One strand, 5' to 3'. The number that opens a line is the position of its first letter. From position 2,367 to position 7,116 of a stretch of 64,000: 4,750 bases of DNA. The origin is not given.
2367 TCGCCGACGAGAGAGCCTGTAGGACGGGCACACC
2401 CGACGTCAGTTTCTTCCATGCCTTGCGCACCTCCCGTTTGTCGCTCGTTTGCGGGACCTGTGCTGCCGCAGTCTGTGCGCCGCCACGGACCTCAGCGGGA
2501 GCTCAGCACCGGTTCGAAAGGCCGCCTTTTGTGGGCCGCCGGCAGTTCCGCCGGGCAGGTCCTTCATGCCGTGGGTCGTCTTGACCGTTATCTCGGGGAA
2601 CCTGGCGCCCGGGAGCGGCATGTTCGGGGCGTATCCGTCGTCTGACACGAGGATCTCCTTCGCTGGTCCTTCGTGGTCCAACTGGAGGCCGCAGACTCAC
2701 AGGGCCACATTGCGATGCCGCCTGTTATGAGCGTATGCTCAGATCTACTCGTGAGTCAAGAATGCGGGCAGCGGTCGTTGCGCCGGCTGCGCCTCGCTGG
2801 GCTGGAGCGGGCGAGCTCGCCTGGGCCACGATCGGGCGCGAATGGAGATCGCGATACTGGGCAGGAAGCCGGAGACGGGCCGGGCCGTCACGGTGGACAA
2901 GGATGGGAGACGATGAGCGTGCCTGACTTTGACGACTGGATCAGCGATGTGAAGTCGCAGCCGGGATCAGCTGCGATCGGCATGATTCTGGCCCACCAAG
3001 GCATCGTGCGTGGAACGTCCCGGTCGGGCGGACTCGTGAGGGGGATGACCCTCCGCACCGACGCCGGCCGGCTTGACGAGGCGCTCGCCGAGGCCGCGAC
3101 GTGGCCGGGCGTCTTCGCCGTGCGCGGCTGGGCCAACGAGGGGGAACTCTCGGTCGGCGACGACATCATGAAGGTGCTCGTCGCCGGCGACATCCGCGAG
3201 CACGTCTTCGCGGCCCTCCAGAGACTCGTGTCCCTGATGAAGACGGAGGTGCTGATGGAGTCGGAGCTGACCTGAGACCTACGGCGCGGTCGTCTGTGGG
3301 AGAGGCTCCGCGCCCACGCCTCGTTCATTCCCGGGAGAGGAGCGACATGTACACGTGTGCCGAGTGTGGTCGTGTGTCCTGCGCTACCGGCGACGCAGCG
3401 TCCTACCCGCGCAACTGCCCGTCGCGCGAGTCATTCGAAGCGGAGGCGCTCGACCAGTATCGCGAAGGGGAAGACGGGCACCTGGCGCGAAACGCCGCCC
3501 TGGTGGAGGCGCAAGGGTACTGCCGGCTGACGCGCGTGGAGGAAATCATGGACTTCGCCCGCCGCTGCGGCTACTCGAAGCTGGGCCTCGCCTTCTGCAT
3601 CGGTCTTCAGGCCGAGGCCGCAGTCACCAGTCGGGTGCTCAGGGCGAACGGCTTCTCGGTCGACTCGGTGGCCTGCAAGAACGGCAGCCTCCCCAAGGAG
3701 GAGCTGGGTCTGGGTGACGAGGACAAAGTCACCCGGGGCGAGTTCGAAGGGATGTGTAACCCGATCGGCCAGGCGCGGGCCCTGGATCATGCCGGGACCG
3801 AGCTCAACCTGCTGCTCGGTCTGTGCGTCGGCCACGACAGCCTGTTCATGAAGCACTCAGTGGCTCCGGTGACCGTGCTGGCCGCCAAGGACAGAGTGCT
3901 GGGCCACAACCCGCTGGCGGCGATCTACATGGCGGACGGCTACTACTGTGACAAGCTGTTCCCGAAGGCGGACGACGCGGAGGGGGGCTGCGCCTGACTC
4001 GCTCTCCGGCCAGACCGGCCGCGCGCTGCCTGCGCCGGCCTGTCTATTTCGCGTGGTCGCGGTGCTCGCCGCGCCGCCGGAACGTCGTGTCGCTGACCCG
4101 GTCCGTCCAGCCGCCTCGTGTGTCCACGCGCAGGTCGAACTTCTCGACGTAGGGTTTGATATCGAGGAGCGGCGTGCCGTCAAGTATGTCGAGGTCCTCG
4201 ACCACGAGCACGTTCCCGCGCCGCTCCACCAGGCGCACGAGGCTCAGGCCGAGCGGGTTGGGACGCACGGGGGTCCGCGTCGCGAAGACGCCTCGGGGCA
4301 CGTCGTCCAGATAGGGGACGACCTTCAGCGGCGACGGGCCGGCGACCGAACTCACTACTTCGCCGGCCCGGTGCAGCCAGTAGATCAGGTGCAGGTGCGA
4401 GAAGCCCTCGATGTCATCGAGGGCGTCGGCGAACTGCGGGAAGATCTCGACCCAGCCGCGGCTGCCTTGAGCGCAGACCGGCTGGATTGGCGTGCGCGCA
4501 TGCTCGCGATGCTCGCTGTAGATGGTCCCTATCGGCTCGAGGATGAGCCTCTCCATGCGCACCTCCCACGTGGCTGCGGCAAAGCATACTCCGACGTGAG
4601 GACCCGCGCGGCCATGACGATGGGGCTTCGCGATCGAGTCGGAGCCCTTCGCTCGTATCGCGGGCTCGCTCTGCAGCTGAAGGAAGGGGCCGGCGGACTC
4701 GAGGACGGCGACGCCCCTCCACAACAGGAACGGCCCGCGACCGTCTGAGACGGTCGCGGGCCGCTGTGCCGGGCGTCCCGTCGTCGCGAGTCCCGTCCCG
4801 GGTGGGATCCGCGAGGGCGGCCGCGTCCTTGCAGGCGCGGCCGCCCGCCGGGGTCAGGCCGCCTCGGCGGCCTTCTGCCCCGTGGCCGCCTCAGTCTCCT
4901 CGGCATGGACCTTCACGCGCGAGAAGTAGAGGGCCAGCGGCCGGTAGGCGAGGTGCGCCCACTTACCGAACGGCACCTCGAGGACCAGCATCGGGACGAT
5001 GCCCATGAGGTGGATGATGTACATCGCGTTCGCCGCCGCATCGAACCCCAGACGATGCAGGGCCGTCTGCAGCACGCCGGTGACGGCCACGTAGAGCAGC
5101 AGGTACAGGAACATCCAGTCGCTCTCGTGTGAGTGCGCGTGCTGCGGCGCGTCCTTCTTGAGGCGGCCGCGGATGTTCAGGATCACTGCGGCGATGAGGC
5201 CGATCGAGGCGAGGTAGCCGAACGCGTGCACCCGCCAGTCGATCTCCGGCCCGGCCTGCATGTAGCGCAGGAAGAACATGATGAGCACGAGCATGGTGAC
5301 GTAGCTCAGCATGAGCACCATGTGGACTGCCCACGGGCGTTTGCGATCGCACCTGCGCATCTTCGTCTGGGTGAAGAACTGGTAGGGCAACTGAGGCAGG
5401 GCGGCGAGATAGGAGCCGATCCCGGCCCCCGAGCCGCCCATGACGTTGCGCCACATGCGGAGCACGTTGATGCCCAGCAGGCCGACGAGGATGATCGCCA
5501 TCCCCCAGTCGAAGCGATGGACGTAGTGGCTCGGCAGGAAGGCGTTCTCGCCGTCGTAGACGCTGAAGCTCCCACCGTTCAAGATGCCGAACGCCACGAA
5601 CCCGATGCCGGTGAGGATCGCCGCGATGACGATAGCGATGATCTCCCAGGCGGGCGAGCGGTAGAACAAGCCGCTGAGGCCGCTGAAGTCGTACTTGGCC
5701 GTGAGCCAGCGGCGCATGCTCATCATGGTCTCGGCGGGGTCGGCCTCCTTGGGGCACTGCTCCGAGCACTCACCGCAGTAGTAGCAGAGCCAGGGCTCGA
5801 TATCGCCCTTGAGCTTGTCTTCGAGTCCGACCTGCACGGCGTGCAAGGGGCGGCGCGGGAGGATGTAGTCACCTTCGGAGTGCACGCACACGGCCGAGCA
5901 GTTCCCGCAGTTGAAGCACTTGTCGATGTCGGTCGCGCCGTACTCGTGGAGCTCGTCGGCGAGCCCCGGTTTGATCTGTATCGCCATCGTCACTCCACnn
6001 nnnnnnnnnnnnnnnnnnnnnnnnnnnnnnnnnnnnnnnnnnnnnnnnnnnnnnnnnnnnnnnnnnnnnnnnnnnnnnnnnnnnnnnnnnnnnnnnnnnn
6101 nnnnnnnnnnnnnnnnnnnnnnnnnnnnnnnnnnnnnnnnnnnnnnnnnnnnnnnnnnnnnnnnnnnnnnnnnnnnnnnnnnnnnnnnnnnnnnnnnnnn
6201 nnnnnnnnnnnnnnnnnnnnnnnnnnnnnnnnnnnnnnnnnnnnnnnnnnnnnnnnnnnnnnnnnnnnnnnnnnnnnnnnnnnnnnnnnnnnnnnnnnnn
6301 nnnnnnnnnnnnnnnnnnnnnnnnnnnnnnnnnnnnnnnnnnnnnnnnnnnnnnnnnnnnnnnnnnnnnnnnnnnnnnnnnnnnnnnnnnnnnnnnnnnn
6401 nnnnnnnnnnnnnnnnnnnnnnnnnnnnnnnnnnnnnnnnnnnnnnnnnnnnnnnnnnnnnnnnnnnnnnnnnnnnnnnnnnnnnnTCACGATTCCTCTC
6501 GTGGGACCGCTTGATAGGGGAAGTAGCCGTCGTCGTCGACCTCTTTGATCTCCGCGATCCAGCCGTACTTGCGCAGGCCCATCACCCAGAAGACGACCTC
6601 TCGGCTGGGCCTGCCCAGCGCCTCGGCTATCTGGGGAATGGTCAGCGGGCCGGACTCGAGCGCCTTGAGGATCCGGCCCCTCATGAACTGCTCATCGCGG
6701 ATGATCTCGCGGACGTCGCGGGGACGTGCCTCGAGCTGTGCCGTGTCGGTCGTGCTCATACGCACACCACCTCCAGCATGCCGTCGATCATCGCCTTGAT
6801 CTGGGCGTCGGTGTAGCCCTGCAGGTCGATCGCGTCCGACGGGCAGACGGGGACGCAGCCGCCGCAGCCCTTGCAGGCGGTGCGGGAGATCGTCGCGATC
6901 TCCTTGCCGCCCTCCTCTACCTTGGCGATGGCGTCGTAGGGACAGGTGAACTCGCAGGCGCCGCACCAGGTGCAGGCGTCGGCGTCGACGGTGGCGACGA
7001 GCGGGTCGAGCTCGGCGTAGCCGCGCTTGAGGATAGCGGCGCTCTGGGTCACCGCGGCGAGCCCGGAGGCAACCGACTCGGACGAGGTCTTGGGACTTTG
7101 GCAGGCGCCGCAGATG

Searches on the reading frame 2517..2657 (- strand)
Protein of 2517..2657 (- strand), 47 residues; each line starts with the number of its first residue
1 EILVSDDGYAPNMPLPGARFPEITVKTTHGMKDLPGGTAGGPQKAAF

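Call 48: search_solved_structures(query=window:2517-2657:-, max_evalue=10, show_alignments=2)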
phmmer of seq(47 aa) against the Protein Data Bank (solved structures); distinct sequences matched with E-value up to 10: 25.
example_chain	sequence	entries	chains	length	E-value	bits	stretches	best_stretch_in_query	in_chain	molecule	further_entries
6iu0_A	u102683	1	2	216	0.052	17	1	15-36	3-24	Peroxiredoxin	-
8hla_A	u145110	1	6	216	0.053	17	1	15-36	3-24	Peroxiredoxin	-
8hh0_A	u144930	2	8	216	0.053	17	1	15-36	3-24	Peroxiredoxin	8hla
6itz_A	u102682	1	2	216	0.054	17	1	15-36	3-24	Peroxiredoxin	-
6iu1_A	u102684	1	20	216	0.064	16.7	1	15-36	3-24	Peroxiredoxin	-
3w6g_A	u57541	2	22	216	0.067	16.7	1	15-36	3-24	Probable peroxiredoxin | Peroxiredoxin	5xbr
6krp_A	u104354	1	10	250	0.1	16.1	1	12-36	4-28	Peroxiredoxin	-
6krm_A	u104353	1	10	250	0.1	16.1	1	12-36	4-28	Peroxiredoxin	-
7cqj_A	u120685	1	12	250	0.1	16.1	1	12-36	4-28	Peroxiredoxin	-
6krk_A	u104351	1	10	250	0.1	16.1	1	12-36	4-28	Peroxiredoxin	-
7c87_A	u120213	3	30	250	0.1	16.1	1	12-36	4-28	Peroxiredoxin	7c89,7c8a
6q5v_A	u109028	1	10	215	0.1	16.1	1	12-37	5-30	Peroxiredoxin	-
2e2g_A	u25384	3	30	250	0.11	16.1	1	12-36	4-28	Probable peroxiredoxin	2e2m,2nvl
2cv4_A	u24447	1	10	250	0.11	16.1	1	12-36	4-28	peroxiredoxin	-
6krq_A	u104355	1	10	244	0.11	16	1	12-36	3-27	Peroxiredoxin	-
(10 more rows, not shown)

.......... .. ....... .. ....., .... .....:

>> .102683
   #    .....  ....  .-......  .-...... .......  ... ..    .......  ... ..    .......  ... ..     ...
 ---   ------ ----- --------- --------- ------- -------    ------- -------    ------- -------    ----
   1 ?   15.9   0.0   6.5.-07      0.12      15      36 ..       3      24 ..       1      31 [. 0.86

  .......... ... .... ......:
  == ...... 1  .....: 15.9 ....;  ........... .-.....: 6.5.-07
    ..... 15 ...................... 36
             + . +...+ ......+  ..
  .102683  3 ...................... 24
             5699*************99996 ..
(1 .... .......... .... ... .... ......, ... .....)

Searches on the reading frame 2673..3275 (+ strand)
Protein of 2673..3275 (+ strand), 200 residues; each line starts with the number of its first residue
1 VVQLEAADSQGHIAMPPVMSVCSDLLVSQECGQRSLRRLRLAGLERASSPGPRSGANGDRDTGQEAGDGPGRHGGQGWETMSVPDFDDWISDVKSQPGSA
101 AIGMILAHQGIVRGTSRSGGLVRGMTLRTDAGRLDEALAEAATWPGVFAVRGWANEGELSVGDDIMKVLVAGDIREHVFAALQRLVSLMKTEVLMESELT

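Call 25: search_protein_families(library=pfam, proteins=[window:2673-3275:+], max_evalue=0.01)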
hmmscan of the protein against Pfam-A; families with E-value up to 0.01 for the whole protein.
window:2673-3275:+ (200 aa): 1 family
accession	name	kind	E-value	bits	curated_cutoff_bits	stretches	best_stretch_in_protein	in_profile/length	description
PF02391.22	MoaE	-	2.6e-08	34.5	23.4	1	99-192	17-114/114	MoaE protein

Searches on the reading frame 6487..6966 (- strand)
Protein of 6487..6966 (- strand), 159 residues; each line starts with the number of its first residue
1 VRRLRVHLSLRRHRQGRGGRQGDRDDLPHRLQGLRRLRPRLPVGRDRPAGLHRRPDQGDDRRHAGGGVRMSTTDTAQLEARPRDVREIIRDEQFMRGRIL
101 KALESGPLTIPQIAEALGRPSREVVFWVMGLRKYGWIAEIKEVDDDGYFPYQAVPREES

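Call 25: search_protein_families(library=pfam, proteins=[window:6487-6966:-], max_evalue=0.01)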
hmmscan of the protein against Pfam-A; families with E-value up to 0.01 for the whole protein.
window:6487-6966:- (159 aa): 4 families
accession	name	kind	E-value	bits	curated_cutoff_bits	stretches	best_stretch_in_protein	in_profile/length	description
PF21476.4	PF0610-like_N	-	0.0012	19.5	33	1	96-124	3-31/50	PF0610-like, N-terminal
PF01022.26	HTH_5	-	0.0033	17.7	22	0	96-118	4-26/47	Bacterial regulatory protein, arsR family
PF12840.13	HTH_20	-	0.0039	17.6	27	1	96-123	6-34/51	Helix-turn-helix domain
PF01978.25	TrmB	-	0.005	17.1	25.6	1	103-156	18-67/68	Sugar-specific transcriptional regulator TrmB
